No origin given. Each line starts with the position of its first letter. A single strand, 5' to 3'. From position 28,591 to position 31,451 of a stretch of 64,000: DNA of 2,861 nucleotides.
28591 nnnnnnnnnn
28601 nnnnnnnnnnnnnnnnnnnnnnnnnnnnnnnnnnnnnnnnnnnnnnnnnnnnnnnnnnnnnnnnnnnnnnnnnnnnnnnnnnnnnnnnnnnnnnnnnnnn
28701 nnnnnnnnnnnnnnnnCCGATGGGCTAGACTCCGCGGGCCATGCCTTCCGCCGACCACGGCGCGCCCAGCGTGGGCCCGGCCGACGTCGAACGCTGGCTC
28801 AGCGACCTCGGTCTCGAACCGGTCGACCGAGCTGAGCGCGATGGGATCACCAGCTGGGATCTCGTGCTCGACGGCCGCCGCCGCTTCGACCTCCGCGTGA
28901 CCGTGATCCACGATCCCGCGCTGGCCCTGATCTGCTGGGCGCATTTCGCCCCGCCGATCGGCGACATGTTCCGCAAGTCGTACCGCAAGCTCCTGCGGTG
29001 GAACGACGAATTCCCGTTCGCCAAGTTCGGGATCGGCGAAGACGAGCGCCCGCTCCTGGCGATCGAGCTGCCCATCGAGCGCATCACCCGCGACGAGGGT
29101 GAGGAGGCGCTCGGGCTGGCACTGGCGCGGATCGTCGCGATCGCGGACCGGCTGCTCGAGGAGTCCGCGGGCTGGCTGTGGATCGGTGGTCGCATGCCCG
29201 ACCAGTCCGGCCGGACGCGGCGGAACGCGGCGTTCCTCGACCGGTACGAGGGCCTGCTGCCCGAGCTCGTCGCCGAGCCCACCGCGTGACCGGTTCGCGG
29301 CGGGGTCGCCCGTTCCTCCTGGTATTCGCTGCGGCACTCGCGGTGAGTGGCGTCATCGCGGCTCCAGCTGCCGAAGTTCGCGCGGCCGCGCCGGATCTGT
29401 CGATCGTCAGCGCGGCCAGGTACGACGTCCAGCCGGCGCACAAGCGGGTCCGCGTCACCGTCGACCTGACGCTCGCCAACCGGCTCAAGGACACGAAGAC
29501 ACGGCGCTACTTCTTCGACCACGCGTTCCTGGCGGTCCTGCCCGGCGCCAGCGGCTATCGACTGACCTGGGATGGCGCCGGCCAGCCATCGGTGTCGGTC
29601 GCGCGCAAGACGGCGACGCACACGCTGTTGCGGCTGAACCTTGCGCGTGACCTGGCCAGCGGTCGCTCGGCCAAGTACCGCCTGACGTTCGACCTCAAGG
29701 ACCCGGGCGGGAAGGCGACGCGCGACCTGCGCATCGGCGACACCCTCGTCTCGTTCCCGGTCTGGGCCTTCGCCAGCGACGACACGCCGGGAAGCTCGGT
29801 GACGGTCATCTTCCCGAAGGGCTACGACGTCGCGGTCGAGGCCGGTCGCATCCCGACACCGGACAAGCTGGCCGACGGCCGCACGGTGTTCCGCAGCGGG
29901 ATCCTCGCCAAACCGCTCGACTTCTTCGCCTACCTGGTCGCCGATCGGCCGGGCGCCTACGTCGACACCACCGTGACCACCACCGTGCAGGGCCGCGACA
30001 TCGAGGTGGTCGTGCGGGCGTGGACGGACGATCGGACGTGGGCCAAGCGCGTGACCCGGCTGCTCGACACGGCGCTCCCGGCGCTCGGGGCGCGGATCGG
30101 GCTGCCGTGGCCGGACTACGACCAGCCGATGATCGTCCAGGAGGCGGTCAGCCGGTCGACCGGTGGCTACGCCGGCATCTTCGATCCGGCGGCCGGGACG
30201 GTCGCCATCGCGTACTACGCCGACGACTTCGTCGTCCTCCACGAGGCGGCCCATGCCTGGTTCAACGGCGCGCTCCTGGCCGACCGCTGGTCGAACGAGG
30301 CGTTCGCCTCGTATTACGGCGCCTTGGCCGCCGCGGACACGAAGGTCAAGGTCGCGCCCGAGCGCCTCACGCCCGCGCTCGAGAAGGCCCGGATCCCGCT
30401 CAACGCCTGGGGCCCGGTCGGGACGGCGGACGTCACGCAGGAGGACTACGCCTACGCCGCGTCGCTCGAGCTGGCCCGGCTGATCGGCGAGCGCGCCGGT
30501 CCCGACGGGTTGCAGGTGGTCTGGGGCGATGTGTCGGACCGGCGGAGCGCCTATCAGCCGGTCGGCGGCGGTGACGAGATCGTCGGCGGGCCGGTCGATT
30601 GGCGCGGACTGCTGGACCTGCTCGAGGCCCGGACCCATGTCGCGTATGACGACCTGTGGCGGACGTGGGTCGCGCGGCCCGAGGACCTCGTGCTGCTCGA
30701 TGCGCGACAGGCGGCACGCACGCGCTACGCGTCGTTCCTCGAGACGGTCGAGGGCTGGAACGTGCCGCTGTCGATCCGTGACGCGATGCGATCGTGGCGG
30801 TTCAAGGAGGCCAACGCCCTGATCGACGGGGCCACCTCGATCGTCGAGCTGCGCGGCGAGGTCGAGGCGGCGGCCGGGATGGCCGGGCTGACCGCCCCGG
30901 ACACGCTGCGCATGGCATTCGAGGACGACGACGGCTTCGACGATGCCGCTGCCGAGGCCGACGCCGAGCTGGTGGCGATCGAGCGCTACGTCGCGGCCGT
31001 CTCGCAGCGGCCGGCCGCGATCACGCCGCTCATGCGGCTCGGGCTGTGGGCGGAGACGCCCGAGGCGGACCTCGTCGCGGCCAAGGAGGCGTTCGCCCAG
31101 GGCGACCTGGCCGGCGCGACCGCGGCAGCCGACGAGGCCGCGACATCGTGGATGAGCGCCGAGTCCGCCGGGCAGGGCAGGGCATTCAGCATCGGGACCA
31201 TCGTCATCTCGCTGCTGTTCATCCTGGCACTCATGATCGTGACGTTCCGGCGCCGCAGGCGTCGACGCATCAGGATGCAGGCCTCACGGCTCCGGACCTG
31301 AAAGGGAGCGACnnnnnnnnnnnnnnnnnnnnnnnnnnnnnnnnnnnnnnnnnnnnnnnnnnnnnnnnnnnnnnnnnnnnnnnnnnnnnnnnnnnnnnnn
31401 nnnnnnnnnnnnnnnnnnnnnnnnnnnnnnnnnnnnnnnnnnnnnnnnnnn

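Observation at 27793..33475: Cell-surface proteolytic module: C39-like lipoprotein, YbjN-like protein and two tandem C-terminally anchored M1-like gluzincins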

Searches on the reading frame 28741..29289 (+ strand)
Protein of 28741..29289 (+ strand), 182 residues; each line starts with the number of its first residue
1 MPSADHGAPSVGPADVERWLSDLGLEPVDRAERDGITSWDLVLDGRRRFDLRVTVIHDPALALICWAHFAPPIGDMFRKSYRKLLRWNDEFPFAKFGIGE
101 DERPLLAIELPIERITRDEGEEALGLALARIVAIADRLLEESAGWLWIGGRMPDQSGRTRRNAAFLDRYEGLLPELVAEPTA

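Call 5: search_protein_families(library=pfam, proteins=[window:28741-29289:+], max_evalue=1)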
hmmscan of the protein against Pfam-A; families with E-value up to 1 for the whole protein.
window:28741-29289:+ (182 aa): 1 family
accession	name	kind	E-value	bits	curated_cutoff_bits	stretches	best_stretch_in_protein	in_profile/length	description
PF10722.14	YbjN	-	2.4e-07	31.5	22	1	15-138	4-124/126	Putative bacterial sensory transduction regulator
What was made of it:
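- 28741..29289 (+): YbjN-family protein (182 aa). It is cytoplasmic, with no hydrophobic segment, and its stop overlaps the P3 start (GTGA). PF10722, E 2.4e-7, 31.5 bits against a cut-off of 22 (call 5).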

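Call 6: search_protein_families(library=ncbifam, proteins=[window:28741-29289:+], max_evalue=1)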
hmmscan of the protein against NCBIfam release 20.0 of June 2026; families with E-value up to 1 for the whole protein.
window:28741-29289:+ (182 aa): 0 families

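Call 66: search_protein_families(library=padloc, proteins=[window:28741-29289:+], max_evalue=0.01)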
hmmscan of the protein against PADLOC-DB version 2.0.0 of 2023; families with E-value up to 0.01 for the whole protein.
window:28741-29289:+ (182 aa): 0 families

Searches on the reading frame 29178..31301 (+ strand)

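Call 5: search_protein_families(library=pfam, proteins=[window:29178-31301:+], max_evalue=1)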
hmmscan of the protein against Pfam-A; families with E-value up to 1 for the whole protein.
window:29178-31301:+ (707 aa): 1 family
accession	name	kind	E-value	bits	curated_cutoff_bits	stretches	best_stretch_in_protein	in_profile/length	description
PF01433.26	Peptidase_M1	-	0.087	12.8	27.7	1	352-387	70-109/218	Peptidase family M1 domain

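Call 6: search_protein_families(library=ncbifam, proteins=[window:29178-31301:+], max_evalue=1)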
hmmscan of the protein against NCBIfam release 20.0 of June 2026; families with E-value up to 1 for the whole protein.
window:29178-31301:+ (707 aa): 2 families
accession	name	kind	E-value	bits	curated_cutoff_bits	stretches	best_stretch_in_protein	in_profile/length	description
TIGR02412.1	pepN_strep_liv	equivalog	0.0009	17.7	591.2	1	352-388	290-330/832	aminopeptidase N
NF033218.1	anchor_AmaP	equivalog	0.29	10.9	55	1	669-701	49-81/166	alkaline shock response membrane anchor protein AmaP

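Call 66: search_protein_families(library=padloc, proteins=[window:29286-31301:+], max_evalue=0.01)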
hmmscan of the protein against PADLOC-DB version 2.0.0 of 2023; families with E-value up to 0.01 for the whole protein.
window:29286-31301:+ (671 aa): 0 families
